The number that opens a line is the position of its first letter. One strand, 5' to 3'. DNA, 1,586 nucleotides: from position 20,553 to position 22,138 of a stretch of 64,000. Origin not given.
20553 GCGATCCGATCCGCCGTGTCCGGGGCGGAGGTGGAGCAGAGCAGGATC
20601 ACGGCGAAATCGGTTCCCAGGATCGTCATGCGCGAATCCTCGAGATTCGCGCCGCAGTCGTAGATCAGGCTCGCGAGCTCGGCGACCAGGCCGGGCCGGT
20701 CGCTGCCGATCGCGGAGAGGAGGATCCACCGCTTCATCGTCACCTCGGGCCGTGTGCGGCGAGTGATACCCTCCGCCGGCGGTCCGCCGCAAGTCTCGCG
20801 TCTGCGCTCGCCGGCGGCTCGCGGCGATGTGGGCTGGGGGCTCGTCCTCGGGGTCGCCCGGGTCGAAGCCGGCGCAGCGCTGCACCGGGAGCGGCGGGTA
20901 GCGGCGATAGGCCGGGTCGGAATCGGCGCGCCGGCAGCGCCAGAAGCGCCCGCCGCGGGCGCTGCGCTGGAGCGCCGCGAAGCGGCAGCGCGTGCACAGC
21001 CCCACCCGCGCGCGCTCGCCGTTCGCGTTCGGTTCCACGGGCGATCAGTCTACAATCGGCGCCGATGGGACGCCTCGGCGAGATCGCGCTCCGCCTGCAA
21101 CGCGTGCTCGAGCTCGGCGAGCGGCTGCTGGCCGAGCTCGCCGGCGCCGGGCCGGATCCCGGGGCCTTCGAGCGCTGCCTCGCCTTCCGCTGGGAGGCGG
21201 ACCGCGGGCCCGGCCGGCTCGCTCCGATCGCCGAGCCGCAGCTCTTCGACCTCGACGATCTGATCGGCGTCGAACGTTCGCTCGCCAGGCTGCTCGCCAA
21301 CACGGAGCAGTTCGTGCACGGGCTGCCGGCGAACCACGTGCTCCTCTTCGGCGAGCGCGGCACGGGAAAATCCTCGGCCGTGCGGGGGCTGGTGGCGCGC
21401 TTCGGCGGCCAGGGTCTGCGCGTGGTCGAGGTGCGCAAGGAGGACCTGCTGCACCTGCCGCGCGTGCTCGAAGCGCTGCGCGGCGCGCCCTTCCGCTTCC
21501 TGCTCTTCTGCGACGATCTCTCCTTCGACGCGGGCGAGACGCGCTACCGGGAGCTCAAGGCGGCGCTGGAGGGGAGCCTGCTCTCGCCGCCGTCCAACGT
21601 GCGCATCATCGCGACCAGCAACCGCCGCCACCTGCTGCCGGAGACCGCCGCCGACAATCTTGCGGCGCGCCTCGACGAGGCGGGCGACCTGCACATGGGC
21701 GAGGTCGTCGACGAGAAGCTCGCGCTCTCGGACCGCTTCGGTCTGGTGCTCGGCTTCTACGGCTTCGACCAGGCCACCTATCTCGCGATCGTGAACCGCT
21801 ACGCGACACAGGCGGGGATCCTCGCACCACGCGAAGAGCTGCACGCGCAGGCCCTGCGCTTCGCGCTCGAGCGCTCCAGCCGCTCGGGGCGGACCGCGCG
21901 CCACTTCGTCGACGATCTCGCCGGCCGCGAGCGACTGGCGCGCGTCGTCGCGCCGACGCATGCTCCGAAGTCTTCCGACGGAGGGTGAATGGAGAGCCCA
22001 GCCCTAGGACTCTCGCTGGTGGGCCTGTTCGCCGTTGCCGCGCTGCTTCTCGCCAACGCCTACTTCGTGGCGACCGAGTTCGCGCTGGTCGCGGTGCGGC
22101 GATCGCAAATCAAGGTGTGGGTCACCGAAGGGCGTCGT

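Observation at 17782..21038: Uncharacterised operon: Cys4 mini-protein, tandem-ACT protein, DUF3326 and ATP-grasp ligase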

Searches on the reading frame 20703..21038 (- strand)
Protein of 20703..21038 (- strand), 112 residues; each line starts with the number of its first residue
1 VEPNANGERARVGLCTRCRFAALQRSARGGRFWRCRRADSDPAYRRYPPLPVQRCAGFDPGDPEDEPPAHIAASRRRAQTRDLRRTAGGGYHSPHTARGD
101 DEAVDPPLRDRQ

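Call 3: search_protein_families(library=pfam, proteins=[window:20744-21038:-], max_evalue=0.01)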
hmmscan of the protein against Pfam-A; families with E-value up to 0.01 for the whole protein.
window:20744-21038:- (98 aa): 0 families

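Call 4: search_protein_families(library=ncbifam, proteins=[window:20744-21038:-], max_evalue=0.01)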
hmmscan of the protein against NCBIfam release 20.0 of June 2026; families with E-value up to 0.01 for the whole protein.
window:20744-21038:- (98 aa): 0 families

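Call 74: search_protein_representatives(alignment_id=A3)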
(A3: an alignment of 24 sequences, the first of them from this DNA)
Query: 24 sequences, 79 profile positions. Proteins with E-value up to 0.001 (for the whole library): 2254; up to 1e-10: 1179; up to 1e-30: 0. The best 150 are listed.
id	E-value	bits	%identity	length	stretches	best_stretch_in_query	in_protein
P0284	2.7e-27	110.2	-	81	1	7-70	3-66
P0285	8.8e-26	105.4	-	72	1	7-69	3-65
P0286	5.7e-25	102.7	-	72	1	6-70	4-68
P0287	9.5e-25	102.0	-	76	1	5-70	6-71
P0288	2.3e-24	100.8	-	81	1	7-68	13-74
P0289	3.1e-24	100.4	-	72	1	9-64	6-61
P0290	4.0e-24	100.0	-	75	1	9-66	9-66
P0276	7.0e-24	99.3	-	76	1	11-74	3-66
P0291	9.4e-24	98.9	-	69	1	10-66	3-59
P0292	1.7e-23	98.0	-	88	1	4-62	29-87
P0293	2.2e-23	97.7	-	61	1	10-65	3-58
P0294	4.0e-23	96.8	-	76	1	11-63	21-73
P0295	6.1e-23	96.2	-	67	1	6-61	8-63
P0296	6.8e-23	96.1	-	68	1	10-64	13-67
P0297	1.1e-22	95.5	-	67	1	8-64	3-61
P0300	1.2e-22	95.3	-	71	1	1-68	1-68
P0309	9.0e-22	92.5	-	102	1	7-73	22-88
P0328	6.1e-20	86.6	-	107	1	6-74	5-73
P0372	7.1e-18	80.0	-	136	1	11-71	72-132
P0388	2.3e-17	78.4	-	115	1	5-64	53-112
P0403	4.3e-17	77.5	-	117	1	5-63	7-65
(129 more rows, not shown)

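Call 75: list_cluster_members(proteins=[P0284, P0285, P0288, P0292, P0300, P0309, P0328, P0372, P0388, P0403])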
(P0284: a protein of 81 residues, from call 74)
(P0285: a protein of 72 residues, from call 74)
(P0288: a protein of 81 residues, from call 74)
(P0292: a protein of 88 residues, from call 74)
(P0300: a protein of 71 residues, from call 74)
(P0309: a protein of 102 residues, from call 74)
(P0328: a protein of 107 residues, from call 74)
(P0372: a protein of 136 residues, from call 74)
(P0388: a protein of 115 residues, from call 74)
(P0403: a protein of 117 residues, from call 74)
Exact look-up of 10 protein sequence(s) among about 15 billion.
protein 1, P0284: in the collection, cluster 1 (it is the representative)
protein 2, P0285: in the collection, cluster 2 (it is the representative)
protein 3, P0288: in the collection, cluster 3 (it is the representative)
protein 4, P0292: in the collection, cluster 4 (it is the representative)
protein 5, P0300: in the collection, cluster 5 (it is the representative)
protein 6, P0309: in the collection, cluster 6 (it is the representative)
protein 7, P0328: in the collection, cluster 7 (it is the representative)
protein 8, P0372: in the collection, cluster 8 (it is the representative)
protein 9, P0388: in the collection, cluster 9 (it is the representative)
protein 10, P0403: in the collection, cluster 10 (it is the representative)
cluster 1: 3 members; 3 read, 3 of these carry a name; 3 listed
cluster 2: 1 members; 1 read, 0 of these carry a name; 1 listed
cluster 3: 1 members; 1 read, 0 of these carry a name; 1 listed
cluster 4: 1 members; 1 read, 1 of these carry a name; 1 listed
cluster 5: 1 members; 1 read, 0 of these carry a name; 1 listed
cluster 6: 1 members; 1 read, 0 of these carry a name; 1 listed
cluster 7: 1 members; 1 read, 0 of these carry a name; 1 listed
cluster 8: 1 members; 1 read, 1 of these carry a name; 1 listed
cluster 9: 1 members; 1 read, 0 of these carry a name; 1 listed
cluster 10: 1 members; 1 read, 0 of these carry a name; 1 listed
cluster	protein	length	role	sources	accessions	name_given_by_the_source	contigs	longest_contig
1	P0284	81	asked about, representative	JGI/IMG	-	hypothetical protein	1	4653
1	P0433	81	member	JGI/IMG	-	hypothetical protein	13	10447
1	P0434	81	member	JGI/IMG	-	hypothetical protein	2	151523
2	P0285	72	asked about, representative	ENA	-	-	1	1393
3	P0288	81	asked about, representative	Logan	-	-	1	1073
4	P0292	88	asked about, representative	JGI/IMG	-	hypothetical protein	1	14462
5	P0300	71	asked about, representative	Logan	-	-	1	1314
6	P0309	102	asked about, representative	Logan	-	-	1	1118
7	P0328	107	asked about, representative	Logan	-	-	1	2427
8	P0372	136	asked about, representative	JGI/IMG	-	hypothetical protein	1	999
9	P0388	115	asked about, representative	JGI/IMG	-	-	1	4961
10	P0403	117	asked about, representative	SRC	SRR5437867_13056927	-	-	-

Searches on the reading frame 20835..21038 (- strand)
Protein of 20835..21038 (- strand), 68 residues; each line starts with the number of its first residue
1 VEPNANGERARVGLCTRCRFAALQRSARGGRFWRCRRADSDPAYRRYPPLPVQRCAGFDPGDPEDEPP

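Call 44: find_homologous_proteins(query=window:20835-21038:-, max_evalue=0.01)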
Query seq(68 aa) (68 aa): 43 proteins with E <= 0.01 among 43 candidates.
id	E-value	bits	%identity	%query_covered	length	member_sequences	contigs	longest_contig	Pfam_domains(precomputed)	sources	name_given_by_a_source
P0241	3.8e-31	124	82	99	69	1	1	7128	-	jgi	jgi:hypothetical protein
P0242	1.0e-29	119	81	99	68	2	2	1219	-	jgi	jgi:hypothetical protein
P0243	7.9e-29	116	83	94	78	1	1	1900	-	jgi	jgi:hypothetical protein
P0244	6.3e-28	114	76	99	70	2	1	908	-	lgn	-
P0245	7.8e-28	113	78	99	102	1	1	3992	-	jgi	jgi:hypothetical protein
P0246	1.4e-27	113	77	82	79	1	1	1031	-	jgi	jgi:hypothetical protein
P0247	3.6e-27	111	81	93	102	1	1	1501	-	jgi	jgi:hypothetical protein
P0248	1.1e-26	110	75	96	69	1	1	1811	-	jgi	jgi:hypothetical protein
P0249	2.8e-26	108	73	94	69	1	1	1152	-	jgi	-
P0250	3.2e-26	108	78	93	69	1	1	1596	-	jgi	jgi:hypothetical protein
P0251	5.9e-26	107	75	99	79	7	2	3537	-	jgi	jgi:hypothetical protein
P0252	1.8e-25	106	80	87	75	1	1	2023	-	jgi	jgi:hypothetical protein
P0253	8.3e-25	104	74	100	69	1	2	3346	-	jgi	jgi:hypothetical protein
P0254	6.3e-24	101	82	81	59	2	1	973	-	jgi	jgi:hypothetical protein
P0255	6.3e-23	98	80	81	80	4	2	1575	-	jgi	jgi:hypothetical protein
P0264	1.9e-19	87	68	82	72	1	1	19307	-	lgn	-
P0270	7.6e-18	82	75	75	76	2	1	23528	-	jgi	jgi:hypothetical protein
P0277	7.0e-16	75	62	76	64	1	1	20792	-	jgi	jgi:hypothetical protein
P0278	7.0e-16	75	67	71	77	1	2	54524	-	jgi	jgi:hypothetical protein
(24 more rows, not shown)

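Call 45: find_encoding_contigs(protein=P0278, flank=5000, max_places=1)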
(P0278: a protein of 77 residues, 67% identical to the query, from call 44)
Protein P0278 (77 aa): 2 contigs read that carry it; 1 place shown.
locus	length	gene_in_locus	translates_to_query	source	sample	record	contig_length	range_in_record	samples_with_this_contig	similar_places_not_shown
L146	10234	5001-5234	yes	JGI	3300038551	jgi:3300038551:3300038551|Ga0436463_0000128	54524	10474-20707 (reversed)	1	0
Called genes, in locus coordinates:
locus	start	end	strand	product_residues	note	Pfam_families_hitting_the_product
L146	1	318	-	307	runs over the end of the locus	PF04333:MlaA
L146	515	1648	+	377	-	PF01244:Peptidase_M19, PF04909:Amidohydro_2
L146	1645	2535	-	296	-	PF05673:DUF815, PF13191:AAA_16 (weak)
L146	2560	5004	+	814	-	PF13802:Gal_mutarotas_2, PF01055:Glyco_hydro_31_2nd, PF21365:Glyco_hydro_31_3rd, PF17137:DUF5110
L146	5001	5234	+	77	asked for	-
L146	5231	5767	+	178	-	PF13291:ACT_4 (faint), PF13740:ACT_6, PF01842:ACT (weak)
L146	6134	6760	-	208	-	PF00293:NUDIX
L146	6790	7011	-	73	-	-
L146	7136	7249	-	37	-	-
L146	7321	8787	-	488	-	PF07676:PD40 (faint)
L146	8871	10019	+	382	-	PF19676:DUF6178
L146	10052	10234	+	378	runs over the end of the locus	PF01658:Inos-1-P_synth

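Call 46: find_encoding_contigs(protein=P0270, flank=5000, max_places=1)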
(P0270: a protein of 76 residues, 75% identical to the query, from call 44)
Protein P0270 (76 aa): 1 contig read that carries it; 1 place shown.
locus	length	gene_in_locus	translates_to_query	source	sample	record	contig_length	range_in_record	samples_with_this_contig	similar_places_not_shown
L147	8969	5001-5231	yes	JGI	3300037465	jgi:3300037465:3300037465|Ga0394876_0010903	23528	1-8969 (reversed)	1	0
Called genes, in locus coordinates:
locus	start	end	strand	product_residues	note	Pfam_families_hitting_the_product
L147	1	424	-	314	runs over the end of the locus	PF04333:MlaA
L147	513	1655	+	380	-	PF01244:Peptidase_M19, PF04909:Amidohydro_2 (weak)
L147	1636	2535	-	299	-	PF05673:DUF815, PF13191:AAA_16 (faint)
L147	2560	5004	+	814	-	PF13802:Gal_mutarotas_2, PF01055:Glyco_hydro_31_2nd, PF21365:Glyco_hydro_31_3rd, PF17137:DUF5110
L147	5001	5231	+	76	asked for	-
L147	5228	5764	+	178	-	PF13291:ACT_4 (faint), PF13740:ACT_6, PF01842:ACT (weak)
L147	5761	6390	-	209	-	PF00293:NUDIX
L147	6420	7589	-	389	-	PF13650:Asp_protease_2, PF13975:gag-asp_proteas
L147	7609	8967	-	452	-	?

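Call 47: find_encoding_contigs(protein=P0277, flank=5000, max_places=1)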
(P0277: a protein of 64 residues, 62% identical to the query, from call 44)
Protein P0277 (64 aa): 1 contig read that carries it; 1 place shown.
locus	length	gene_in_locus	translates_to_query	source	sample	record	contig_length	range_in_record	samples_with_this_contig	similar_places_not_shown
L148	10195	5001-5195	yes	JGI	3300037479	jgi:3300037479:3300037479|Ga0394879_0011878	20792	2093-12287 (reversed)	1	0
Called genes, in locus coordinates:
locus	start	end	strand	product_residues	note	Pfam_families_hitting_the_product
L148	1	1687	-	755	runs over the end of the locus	PF00330:Aconitase, PF00694:Aconitase_C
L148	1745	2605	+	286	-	PF00561:Abhydrolase_1, PF12146:Hydrolase_4, PF12697:Abhydrolase_6, PF03096:Ndr (faint)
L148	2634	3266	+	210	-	PF05494:MlaC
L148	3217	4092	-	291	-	PF04333:MlaA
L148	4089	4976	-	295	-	PF05673:DUF815, PF13191:AAA_16 (weak)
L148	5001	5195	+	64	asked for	-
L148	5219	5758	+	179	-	PF13291:ACT_4 (faint), PF13740:ACT_6, PF01842:ACT (weak)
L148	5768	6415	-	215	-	PF00293:NUDIX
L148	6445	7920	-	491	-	-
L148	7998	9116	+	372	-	PF19676:DUF6178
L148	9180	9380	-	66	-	-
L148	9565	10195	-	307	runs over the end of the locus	PF13417:GST_N_3, PF13409:GST_N_2, PF00043:GST_C, PF13410:GST_C_2, PF14497:GST_C_3 (faint)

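Call 76: find_encoding_contigs(protein=P0264, flank=5000, max_places=2)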
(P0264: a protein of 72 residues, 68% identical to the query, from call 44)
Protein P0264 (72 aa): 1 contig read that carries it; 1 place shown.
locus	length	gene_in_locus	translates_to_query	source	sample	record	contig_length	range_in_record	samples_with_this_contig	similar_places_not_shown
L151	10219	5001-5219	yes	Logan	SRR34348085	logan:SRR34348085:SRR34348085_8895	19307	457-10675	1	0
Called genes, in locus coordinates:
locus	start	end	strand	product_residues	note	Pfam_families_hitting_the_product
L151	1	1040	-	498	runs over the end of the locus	?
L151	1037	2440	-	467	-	PF01546:Peptidase_M20, PF07687:M20_dimer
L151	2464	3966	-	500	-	PF01019:G_glu_transpept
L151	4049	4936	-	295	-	PF05673:DUF815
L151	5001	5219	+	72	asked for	-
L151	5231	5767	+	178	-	PF13291:ACT_4 (faint), PF13740:ACT_6, PF01842:ACT (weak)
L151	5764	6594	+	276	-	PF13191:AAA_16 (faint), PF07726:AAA_3, PF07728:AAA_5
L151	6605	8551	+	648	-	-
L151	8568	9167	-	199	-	PF00293:NUDIX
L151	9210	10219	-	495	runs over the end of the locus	-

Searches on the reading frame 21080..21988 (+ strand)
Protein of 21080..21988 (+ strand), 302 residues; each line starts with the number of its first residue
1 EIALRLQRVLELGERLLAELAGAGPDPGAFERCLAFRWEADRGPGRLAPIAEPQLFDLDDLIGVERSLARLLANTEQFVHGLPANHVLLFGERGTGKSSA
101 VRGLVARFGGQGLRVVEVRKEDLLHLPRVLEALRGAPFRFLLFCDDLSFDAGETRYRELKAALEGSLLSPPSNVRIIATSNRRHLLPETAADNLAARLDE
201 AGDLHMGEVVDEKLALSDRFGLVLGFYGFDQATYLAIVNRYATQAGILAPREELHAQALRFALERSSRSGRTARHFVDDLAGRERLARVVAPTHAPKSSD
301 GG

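Call 3: search_protein_families(library=pfam, proteins=[window:21080-21988:+], max_evalue=0.01)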
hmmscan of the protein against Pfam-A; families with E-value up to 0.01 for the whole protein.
window:21080-21988:+ (302 aa): 6 families
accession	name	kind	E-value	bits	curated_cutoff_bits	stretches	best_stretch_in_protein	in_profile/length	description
PF05673.19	DUF815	-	2.5e-95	318.8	23.8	1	32-283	2-248/249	Protein of unknown function (DUF815)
PF13191.12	AAA_16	-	8.5e-07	30.1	32.6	1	62-185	3-104/167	AAA ATPase domain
PF00004.35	AAA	-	0.0011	19.8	21.2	1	87-189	1-117/131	ATPase family associated with various cellular activities (AAA)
PF13401.12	AAA_22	-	0.0035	18.1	27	1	84-196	5-81/130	AAA domain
PF07728.20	AAA_5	-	0.0052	17.2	22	0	86-116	1-31/139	AAA domain (dynein-related subfamily)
PF25199.1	nSTAND_NTPase5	-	0.0053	17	34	0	76-154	33-112/145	Novel STAND NTPase 5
